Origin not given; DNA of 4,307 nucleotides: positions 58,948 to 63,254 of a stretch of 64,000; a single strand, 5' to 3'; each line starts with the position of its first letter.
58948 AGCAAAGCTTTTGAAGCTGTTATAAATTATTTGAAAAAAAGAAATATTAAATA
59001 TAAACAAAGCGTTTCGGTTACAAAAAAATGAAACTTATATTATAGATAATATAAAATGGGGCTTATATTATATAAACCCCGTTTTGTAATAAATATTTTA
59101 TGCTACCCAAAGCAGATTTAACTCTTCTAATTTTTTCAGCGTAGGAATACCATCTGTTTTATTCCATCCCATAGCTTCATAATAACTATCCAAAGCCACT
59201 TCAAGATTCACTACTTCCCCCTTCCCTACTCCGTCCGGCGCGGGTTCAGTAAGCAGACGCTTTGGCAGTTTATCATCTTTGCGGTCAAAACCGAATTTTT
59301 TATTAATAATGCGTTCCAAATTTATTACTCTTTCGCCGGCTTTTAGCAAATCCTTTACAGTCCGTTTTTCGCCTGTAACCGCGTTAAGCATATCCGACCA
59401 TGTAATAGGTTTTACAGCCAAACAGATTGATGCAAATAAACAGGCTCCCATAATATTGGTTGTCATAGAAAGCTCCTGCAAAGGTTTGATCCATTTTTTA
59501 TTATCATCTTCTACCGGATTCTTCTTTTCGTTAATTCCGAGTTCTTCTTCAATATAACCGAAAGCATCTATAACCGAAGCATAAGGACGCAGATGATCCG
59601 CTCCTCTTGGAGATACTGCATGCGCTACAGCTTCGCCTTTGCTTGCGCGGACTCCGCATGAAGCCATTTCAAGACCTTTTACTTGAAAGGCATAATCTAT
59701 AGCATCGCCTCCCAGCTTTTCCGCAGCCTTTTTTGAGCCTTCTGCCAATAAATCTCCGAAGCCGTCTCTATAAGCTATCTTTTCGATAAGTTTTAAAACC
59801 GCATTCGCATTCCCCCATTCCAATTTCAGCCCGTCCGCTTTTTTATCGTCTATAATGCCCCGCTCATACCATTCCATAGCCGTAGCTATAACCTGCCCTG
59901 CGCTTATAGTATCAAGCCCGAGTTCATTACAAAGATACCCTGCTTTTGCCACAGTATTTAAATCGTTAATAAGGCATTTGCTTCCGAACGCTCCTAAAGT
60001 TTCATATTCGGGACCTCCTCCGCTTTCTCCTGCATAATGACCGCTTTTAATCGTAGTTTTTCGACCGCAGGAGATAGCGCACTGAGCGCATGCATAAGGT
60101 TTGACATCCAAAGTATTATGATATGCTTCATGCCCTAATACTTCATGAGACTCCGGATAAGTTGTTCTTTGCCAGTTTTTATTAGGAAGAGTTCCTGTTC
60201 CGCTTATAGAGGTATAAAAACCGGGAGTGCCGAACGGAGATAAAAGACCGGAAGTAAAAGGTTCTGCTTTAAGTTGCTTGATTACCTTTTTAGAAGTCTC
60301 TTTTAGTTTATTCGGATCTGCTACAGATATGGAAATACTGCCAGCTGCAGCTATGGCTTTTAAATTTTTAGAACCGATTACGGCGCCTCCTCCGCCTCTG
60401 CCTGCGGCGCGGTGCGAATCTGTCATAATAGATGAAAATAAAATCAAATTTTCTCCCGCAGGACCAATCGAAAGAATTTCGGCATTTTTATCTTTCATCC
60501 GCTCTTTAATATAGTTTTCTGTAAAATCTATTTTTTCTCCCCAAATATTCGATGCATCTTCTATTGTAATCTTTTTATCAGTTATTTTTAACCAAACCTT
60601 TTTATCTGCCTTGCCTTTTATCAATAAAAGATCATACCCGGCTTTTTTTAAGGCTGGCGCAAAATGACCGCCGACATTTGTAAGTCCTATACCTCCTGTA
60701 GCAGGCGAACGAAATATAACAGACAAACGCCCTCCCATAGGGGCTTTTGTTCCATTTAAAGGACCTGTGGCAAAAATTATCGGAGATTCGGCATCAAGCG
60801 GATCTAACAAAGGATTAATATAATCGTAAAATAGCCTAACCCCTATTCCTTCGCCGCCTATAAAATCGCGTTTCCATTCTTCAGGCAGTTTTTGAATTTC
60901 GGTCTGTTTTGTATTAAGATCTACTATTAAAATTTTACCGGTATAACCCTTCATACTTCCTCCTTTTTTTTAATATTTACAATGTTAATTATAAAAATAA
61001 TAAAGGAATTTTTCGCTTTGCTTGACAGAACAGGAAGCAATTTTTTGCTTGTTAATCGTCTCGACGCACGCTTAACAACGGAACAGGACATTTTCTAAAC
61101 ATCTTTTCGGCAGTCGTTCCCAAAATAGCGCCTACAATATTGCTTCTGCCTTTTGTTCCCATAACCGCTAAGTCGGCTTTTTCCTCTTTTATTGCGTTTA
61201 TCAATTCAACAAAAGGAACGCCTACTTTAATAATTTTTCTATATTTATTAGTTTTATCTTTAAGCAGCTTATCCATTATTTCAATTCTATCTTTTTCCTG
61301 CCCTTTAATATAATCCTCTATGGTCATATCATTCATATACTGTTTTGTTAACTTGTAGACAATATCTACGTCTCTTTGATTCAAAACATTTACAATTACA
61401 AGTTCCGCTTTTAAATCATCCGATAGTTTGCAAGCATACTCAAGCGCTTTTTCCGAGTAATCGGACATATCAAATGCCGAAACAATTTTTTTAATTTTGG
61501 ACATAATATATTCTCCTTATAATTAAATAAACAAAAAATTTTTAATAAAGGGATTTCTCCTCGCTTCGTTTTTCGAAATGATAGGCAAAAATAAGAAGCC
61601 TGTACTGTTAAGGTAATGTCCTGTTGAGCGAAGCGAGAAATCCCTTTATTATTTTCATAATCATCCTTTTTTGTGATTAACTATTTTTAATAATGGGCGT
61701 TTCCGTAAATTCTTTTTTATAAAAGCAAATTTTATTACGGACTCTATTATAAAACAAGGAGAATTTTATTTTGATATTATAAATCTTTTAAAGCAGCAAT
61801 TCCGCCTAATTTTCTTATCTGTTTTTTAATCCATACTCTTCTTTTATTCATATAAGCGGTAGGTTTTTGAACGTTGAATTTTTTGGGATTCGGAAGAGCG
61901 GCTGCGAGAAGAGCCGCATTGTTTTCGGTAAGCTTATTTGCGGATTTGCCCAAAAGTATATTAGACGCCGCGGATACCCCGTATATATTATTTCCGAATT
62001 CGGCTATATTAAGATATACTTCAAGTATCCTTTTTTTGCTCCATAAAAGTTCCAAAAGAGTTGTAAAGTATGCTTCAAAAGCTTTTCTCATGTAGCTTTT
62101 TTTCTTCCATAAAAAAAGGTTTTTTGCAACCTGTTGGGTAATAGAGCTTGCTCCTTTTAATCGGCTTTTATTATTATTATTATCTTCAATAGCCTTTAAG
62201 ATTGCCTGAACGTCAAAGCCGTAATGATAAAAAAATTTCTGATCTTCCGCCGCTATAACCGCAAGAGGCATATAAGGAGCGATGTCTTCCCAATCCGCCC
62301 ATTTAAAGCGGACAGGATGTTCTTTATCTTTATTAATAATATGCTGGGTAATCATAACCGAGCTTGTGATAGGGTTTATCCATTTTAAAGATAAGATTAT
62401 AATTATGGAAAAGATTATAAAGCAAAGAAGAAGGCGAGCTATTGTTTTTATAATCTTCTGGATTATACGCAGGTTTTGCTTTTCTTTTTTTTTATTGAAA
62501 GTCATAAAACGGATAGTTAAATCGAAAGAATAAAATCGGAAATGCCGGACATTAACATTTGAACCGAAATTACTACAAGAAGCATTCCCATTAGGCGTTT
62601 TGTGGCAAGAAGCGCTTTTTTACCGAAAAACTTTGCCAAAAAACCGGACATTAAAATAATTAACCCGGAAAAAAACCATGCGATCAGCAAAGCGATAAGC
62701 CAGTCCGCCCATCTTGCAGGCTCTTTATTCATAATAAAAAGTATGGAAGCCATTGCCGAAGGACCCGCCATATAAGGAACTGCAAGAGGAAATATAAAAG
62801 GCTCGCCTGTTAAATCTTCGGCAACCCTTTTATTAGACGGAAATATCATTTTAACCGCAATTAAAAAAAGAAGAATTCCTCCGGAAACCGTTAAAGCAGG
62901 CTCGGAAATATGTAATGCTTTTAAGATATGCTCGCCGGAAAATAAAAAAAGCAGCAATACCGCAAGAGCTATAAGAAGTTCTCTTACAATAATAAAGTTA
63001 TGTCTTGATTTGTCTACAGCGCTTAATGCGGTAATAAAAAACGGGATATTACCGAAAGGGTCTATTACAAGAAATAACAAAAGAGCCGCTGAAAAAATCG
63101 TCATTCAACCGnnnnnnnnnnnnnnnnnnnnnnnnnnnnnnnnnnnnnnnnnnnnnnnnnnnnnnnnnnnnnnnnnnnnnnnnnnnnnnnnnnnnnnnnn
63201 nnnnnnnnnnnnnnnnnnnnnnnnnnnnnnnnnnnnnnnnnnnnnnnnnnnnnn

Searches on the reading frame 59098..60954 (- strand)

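Call 66: search_protein_families(library=pfam, max_evalue=0.001, proteins=[window:59098-60954:-])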
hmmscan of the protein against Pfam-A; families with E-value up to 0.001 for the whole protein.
window:59098-60954:- (618 aa): 2 families
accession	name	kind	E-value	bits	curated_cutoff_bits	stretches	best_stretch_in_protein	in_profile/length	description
PF01314.23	AFOR_C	-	2.1e-128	429.2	27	1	220-614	2-385/385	Aldehyde ferredoxin oxidoreductase, domains 2 & 3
PF02730.20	AFOR_N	-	3.3e-75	252.7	29.8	1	6-205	1-198/199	Aldehyde ferredoxin oxidoreductase, N-terminal domain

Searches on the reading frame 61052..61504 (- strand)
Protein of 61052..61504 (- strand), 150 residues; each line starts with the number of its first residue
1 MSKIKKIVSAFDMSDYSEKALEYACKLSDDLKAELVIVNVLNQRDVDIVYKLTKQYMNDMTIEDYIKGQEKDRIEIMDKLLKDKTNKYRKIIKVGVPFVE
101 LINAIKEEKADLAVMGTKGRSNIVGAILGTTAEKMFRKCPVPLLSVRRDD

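Call 40: search_protein_families(library=pfam, max_evalue=0.0001, proteins=[window:61052-61504:-])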
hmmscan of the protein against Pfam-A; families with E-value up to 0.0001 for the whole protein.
window:61052-61504:- (150 aa): 1 family
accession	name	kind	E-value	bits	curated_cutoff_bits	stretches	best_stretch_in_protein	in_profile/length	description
PF00582.32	Usp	-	9.4e-24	85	24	1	4-147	2-141/141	Universal stress protein family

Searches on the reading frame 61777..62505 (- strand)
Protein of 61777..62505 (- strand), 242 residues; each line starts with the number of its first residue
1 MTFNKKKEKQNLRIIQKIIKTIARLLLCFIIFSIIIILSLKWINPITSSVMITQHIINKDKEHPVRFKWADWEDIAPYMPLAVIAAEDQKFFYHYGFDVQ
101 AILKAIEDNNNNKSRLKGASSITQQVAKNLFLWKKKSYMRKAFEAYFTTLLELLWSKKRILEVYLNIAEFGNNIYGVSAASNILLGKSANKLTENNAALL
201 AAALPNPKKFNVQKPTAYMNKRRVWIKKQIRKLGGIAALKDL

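Call 66: search_protein_families(library=pfam, max_evalue=0.001, proteins=[window:61777-62505:-])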
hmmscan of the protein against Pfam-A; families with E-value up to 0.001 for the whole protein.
window:61777-62505:- (242 aa): 1 family
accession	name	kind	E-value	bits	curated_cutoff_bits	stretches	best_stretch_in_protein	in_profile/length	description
PF00912.28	Transgly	-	2.2e-50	171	27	1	63-229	10-176/178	Transglycosylase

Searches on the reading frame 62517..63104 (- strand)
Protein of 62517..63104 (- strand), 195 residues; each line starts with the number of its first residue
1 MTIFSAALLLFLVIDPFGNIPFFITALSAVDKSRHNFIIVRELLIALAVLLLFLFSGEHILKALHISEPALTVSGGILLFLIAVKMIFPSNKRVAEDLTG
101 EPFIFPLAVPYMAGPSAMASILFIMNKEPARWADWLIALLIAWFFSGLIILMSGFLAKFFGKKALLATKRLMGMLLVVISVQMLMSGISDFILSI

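Call 40: search_protein_families(library=pfam, max_evalue=0.0001, proteins=[window:62517-63104:-])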
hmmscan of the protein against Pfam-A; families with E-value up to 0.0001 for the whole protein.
window:62517-63104:- (195 aa): 1 family
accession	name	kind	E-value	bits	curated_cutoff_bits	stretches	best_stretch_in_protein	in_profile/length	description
PF01914.23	MarC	-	1e-48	165.9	23.9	1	2-191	3-202/203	MarC family integral membrane protein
